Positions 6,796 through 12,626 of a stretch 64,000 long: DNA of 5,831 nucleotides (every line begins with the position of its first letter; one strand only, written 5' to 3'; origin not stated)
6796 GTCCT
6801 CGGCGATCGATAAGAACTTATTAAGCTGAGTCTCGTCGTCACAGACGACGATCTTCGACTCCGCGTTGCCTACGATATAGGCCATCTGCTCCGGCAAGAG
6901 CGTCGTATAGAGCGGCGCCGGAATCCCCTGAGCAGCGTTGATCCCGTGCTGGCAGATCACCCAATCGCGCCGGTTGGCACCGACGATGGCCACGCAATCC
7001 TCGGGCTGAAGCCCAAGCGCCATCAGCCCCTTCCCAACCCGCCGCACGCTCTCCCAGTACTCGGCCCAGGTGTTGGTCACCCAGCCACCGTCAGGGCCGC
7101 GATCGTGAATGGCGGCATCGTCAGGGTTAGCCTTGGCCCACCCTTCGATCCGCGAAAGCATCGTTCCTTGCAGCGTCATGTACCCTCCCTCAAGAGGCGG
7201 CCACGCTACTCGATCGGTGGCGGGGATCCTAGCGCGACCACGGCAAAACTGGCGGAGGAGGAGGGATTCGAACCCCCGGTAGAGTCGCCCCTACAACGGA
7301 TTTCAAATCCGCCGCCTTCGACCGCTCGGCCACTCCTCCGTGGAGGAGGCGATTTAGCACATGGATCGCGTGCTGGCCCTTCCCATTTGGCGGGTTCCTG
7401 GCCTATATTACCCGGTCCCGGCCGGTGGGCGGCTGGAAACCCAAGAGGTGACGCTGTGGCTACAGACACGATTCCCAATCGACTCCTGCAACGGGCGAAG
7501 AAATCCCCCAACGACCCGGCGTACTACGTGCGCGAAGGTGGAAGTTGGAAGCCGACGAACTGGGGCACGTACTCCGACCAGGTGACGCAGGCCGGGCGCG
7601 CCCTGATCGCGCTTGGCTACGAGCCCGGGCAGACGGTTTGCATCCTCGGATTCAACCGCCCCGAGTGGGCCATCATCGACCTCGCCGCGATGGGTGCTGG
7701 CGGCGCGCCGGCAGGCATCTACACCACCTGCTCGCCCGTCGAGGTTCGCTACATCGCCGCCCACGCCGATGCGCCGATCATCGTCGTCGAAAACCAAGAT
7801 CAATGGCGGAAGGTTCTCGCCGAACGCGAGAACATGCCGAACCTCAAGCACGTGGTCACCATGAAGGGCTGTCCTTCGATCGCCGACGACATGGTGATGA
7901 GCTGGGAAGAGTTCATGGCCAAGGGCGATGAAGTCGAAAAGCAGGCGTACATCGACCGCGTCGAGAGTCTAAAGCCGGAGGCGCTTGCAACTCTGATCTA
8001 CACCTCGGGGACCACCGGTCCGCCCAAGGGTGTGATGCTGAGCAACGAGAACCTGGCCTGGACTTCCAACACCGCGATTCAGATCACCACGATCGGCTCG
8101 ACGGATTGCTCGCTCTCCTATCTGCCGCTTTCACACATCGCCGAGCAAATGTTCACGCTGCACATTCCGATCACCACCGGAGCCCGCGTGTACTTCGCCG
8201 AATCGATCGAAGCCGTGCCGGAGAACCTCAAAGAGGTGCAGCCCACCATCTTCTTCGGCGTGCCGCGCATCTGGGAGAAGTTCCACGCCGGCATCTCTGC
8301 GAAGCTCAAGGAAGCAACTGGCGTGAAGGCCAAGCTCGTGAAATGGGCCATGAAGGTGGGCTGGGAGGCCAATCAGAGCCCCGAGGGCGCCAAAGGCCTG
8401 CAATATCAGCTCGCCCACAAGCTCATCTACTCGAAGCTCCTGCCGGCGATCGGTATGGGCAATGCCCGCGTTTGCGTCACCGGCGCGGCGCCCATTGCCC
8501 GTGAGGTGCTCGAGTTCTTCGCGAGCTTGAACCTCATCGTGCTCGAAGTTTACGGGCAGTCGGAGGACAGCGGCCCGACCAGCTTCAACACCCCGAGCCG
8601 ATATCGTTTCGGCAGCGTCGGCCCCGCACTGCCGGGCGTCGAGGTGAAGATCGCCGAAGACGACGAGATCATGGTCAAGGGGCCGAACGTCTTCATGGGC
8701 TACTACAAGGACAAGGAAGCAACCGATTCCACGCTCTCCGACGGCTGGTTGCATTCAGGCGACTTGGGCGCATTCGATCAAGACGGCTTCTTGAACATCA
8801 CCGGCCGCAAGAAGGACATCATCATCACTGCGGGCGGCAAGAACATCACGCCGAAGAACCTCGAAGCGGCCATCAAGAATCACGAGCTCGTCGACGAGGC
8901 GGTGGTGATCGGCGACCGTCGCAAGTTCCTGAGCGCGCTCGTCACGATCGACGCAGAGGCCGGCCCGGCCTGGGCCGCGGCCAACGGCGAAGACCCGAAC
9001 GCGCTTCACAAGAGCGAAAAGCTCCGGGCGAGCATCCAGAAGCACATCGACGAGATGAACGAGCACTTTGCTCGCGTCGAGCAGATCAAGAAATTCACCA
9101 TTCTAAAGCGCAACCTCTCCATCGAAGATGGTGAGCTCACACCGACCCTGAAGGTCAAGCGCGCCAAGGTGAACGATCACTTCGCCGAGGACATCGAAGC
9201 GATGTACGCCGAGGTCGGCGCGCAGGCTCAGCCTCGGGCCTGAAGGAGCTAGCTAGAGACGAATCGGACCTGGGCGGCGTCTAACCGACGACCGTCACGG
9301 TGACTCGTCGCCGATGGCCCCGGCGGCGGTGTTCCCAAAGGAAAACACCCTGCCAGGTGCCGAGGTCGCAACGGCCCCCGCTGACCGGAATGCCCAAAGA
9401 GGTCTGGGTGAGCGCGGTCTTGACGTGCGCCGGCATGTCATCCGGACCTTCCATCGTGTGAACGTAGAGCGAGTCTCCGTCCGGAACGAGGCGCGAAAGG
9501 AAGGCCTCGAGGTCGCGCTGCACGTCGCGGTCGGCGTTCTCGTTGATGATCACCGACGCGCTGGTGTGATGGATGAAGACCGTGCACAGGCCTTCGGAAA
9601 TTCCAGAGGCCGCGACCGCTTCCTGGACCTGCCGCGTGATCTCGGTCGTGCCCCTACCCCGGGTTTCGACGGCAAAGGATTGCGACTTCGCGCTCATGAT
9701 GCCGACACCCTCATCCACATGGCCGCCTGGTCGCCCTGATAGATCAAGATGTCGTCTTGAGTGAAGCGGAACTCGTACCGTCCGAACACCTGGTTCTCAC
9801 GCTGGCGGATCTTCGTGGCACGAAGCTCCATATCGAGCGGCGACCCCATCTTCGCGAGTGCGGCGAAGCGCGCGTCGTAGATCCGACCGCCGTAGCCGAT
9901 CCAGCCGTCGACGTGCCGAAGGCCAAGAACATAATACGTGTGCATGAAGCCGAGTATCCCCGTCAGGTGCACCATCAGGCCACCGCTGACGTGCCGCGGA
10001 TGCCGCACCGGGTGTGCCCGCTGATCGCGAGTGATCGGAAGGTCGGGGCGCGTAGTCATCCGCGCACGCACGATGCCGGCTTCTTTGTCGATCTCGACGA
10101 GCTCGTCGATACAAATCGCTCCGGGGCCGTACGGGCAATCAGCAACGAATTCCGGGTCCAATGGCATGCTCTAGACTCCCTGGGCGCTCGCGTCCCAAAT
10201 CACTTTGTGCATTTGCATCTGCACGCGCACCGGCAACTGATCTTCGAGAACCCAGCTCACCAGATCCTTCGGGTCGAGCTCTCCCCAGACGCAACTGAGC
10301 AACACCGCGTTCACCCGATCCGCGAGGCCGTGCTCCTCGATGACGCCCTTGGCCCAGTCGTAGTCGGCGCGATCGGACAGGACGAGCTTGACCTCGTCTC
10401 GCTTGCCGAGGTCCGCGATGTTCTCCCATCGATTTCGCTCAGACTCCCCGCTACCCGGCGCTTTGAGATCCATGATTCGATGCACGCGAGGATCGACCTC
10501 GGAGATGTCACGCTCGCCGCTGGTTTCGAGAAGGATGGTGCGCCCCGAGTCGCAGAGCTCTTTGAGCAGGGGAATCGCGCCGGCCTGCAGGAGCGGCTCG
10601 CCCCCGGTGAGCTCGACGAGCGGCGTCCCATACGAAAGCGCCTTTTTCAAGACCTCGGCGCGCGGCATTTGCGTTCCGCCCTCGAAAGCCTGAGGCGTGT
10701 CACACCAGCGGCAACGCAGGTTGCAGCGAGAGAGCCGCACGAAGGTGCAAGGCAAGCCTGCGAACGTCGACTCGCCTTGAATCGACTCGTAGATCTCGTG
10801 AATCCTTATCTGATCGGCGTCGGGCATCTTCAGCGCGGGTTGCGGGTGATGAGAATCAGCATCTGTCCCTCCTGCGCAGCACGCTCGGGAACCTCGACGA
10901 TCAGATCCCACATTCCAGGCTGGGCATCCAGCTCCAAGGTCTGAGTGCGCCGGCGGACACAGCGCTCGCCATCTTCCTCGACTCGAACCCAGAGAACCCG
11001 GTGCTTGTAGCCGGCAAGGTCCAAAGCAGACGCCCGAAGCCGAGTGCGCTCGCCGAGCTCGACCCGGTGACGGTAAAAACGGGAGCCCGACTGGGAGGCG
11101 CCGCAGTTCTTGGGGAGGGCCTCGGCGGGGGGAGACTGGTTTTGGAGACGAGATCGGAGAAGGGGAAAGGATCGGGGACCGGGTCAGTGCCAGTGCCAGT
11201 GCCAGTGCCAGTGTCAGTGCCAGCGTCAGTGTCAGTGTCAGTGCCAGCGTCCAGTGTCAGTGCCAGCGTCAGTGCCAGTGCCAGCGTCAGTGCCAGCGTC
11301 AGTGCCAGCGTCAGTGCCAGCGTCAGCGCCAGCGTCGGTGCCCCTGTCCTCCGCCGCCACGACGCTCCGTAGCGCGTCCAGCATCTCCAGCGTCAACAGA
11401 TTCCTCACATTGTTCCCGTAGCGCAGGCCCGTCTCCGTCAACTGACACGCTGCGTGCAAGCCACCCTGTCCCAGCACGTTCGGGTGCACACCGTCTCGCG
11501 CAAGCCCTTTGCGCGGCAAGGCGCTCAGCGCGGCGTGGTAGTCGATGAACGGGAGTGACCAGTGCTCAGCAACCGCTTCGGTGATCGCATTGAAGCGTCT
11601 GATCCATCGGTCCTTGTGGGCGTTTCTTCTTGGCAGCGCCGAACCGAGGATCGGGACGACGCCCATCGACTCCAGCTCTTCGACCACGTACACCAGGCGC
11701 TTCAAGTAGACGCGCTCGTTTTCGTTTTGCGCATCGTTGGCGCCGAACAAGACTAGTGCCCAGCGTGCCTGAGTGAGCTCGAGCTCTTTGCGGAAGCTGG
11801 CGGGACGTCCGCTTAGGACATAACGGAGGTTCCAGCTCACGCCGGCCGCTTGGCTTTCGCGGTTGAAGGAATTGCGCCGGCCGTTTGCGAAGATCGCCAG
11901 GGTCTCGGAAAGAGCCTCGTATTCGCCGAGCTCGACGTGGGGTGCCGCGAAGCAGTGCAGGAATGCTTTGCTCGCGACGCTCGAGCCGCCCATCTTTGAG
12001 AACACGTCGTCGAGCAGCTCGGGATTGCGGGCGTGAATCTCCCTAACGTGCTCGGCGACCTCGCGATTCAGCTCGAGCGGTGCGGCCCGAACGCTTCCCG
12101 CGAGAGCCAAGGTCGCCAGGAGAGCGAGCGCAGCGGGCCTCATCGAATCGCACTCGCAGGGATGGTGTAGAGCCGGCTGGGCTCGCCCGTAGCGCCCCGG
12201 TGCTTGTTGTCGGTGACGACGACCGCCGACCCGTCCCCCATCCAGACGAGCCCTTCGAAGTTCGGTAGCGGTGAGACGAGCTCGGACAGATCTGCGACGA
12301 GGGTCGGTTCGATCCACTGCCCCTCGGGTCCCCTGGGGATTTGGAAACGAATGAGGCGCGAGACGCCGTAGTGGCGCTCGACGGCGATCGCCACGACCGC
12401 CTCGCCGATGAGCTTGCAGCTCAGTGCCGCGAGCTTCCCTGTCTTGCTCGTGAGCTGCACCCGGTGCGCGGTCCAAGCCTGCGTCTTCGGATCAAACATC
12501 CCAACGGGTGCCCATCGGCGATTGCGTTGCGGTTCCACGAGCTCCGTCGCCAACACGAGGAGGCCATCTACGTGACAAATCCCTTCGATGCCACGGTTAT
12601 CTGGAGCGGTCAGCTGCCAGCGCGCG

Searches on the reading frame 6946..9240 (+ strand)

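Call 11: search_protein_families(library=pfam, proteins=[window:6946-9240:+], max_evalue=0.001)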
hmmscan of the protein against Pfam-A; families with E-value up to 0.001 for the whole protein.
window:6946-9240:+ (765 aa): 2 families
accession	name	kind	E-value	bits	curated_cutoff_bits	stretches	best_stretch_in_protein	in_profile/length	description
PF00501.34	AMP-binding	-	8.8e-70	235.9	29.9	1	182-587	3-384/384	AMP-binding enzyme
PF23562.2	AMP-binding_C_3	-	3.7e-16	60.1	20.8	1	624-756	2-122/124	AMP-binding enzyme C-terminal domain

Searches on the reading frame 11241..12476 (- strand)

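Call 77: search_protein_families(library=pfam, proteins=[window:11241-12476:-], max_evalue=0.0001)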
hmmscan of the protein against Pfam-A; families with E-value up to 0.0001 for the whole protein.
window:11241-12476:- (412 aa): 1 family
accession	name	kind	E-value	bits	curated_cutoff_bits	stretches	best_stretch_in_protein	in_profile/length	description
PF13472.12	Lipase_GDSL_2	-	6.5e-12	46.7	32.9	1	207-337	34-176/178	GDSL-like Lipase/Acylhydrolase family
